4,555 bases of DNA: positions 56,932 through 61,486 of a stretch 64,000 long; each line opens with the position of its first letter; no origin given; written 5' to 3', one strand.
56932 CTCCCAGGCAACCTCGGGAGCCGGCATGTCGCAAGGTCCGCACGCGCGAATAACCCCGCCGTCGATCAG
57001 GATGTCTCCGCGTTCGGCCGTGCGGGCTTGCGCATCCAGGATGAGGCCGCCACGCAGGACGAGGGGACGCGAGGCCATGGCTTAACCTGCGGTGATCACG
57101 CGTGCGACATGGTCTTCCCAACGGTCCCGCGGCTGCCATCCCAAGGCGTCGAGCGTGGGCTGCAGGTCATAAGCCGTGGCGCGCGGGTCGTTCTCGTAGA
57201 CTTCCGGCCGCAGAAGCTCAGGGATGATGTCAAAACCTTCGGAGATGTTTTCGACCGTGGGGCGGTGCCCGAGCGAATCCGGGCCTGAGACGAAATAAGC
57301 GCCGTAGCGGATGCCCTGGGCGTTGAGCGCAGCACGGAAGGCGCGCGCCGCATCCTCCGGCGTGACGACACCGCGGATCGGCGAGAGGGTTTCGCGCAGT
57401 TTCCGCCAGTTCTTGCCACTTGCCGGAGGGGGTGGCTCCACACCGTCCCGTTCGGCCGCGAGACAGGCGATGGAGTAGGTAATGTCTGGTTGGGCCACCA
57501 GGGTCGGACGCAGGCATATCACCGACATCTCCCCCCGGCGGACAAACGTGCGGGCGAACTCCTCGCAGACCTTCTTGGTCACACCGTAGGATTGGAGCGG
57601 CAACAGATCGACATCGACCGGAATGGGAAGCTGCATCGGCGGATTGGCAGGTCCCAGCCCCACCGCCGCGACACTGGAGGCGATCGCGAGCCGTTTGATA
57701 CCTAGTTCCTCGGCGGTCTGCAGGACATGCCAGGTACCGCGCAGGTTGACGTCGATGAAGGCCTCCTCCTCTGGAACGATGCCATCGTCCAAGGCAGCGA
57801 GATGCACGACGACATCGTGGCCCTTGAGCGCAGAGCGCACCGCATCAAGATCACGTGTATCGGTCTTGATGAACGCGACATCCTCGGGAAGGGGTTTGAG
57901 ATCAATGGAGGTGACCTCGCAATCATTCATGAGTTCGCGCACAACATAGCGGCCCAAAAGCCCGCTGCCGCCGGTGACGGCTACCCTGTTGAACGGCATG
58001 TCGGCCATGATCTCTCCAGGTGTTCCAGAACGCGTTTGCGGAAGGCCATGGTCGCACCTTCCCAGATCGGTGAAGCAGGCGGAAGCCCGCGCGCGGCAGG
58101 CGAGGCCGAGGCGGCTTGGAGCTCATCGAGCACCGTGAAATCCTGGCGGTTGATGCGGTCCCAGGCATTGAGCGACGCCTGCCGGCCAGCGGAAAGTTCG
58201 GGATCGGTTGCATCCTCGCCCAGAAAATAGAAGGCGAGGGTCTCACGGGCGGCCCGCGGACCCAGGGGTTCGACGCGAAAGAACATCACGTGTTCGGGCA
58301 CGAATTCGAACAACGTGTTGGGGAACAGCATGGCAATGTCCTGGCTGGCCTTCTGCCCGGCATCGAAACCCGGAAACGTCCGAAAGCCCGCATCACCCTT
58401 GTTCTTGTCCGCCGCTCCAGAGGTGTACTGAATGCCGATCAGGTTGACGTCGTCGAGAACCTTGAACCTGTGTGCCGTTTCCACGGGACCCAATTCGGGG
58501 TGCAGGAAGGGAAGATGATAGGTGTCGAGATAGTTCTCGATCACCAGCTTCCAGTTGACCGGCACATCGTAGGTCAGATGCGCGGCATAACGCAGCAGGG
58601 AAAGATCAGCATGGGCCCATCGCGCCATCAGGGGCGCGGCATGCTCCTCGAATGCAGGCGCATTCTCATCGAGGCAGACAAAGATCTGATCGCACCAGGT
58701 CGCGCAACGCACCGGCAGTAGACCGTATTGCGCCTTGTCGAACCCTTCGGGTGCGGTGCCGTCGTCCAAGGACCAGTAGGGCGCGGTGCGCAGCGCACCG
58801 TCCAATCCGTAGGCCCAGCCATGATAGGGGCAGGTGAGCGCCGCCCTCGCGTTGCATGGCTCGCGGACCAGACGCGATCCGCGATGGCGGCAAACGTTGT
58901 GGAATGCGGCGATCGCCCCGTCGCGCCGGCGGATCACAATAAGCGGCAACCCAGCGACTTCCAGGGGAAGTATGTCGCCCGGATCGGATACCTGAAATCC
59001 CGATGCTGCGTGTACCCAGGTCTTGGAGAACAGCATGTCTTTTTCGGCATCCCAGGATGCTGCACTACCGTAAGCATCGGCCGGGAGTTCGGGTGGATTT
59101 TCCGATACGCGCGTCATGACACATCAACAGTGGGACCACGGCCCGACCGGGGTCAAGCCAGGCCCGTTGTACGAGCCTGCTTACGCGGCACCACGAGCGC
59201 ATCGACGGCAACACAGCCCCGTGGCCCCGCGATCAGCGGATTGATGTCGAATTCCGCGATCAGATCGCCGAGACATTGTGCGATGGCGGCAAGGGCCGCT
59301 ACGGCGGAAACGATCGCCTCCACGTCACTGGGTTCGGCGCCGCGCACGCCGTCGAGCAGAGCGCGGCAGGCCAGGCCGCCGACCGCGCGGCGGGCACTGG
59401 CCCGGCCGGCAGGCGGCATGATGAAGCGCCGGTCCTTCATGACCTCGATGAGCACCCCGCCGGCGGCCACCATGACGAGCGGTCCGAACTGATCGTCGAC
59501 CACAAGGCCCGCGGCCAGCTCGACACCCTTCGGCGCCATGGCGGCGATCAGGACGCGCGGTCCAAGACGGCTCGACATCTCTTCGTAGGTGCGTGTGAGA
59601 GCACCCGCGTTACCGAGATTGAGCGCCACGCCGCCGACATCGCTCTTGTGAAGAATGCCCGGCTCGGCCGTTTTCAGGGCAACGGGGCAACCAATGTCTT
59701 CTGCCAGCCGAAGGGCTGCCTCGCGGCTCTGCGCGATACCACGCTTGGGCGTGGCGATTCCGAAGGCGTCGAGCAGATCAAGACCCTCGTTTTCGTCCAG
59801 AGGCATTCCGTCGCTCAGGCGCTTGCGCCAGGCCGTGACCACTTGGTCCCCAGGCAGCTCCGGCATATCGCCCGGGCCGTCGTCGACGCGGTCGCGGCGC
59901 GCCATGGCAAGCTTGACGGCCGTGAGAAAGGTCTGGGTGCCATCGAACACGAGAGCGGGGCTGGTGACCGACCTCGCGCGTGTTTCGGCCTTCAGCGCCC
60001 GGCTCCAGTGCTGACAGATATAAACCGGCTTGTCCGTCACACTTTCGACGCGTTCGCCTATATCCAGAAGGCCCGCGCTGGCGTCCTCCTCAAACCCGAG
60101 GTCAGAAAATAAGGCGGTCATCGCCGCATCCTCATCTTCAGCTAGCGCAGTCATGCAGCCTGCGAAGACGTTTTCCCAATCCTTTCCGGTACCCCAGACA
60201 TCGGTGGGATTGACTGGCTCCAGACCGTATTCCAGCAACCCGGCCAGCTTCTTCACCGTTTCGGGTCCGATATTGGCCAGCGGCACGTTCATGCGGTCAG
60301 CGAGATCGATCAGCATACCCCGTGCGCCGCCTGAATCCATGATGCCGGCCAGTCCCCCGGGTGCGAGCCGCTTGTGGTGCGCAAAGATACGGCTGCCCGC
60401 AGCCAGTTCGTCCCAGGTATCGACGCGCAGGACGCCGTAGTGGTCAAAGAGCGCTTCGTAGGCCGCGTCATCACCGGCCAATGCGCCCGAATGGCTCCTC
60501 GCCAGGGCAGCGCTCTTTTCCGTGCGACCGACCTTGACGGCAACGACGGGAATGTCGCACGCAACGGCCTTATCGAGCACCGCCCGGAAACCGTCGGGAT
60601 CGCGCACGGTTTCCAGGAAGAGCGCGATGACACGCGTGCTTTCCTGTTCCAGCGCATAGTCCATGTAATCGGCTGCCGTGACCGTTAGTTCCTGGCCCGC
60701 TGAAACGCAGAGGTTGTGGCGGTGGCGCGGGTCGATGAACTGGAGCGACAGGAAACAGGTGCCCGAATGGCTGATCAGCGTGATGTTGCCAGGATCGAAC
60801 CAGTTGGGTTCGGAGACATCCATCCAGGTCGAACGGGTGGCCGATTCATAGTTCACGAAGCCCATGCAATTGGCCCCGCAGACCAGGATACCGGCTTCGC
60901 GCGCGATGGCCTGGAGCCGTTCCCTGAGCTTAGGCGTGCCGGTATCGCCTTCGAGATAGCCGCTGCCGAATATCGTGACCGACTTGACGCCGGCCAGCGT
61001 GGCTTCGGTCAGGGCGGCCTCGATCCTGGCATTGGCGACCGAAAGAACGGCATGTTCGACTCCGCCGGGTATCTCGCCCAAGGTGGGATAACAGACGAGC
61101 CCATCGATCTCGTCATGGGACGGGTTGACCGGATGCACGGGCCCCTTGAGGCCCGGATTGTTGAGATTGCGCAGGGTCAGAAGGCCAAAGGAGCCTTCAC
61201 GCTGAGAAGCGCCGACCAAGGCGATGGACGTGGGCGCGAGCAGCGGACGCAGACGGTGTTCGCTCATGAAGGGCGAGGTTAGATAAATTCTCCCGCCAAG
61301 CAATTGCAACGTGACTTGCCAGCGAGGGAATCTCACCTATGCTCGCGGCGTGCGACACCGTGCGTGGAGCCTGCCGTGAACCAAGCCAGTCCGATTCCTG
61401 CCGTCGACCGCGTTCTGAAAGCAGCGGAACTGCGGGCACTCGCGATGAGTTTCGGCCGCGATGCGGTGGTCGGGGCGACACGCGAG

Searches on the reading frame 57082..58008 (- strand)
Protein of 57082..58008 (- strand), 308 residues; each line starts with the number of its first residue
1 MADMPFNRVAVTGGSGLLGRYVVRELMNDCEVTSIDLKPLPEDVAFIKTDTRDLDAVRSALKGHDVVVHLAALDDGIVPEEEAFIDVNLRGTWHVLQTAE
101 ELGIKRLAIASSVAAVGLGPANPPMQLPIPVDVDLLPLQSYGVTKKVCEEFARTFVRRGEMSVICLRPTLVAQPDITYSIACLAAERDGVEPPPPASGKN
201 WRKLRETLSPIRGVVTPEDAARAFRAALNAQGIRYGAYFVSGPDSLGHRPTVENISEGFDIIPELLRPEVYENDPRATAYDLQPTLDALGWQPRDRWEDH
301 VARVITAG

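Call 80: search_protein_families(library=pfam, proteins=[window:57082-58008:-], max_evalue=0.00001)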
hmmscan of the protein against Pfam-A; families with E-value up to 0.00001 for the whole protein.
window:57082-58008:- (308 aa): 6 families
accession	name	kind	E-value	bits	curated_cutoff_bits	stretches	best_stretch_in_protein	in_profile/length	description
PF01370.27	Epimerase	-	6.9e-24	85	20.9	1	9-230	1-227/240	NAD dependent epimerase/dehydratase family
PF01073.25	3Beta_HSD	-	1.4e-16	60.8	22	1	10-171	1-181/280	3-beta hydroxysteroid dehydrogenase/isomerase family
PF07993.18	NAD_binding_4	-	9.8e-10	38.4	20.1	0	62-173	87-209/258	Male sterility protein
PF16363.11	GDP_Man_Dehyd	-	1.4e-09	38.4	27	1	11-166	2-178/332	GDP-mannose 4,6 dehydratase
PF13460.12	NAD_binding_10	-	5.3e-08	33.4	27.2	1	13-116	1-102/184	NAD(P)H-binding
PF04321.23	RmlD_sub_bind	-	2.2e-06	27.4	27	1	8-153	2-137/287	RmlD substrate binding domain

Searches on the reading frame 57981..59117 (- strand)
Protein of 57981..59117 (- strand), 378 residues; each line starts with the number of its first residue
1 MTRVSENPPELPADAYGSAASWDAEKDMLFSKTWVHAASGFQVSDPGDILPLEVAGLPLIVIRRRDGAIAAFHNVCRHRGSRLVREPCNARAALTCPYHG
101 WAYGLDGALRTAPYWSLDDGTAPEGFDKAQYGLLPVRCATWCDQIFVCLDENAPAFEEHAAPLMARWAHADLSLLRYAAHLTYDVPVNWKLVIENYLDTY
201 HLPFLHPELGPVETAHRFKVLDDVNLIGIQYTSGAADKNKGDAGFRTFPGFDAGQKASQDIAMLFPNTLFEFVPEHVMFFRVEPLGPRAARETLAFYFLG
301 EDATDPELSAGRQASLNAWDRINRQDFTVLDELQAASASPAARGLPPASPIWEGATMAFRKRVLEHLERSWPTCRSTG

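Call 80: search_protein_families(library=pfam, proteins=[window:57981-59117:-], max_evalue=0.00001)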
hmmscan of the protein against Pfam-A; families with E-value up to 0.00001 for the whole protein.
window:57981-59117:- (378 aa): 3 families
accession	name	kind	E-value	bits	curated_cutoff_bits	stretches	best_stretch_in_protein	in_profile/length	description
PF00848.25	Ring_hydroxyl_A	-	1.6e-33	116.8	24.9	1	175-368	4-207/208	Ring hydroxylating alpha subunit (catalytic domain)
PF00355.32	Rieske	-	1.7e-16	60.3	20.3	1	34-114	2-80/88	Rieske [2Fe-2S] domain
PF19112.6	VanA_C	-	1.7e-06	28.7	23.5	1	187-363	3-187/193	Vanillate O-demethylase oxygenase C-terminal domain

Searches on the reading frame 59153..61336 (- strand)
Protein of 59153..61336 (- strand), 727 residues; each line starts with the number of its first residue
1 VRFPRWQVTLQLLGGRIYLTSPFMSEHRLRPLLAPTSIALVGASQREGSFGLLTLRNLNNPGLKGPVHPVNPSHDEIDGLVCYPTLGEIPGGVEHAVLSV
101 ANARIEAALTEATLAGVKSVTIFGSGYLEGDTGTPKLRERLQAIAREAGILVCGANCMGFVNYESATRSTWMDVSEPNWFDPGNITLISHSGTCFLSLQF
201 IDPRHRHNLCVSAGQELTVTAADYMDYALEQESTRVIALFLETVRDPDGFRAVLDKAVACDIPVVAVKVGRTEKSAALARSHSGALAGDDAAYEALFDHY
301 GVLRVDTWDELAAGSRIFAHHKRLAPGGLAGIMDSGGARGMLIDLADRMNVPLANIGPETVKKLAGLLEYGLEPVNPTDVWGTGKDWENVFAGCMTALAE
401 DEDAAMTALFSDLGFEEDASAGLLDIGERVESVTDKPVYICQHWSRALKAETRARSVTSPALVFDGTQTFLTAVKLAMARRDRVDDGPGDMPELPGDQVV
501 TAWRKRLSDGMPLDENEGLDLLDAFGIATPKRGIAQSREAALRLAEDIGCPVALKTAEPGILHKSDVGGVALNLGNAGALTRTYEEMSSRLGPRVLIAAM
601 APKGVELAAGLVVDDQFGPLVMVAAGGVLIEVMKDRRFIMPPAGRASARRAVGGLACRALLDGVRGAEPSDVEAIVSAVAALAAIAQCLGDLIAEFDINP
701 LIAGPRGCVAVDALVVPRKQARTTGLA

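Call 80: search_protein_families(library=pfam, proteins=[window:59153-61336:-], max_evalue=0.00001)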
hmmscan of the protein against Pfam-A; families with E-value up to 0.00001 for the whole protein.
window:59153-61336:- (727 aa): 4 families
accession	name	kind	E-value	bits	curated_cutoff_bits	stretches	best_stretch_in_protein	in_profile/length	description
PF13549.11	ATP-grasp_5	-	2.4e-52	177.9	27.6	1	513-715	10-219/221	ATP-grasp domain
PF13607.11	Succ_CoA_lig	-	6.4e-34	117.1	27.4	1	182-315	1-135/138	Succinyl-CoA ligase like flavodoxin domain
PF13380.12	CoA_binding_2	-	1.6e-20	74.1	22.8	1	37-161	2-114/116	CoA binding domain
PF02629.25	CoA_binding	-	8.6e-07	30.1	22.3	1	35-124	3-95/97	CoA binding domain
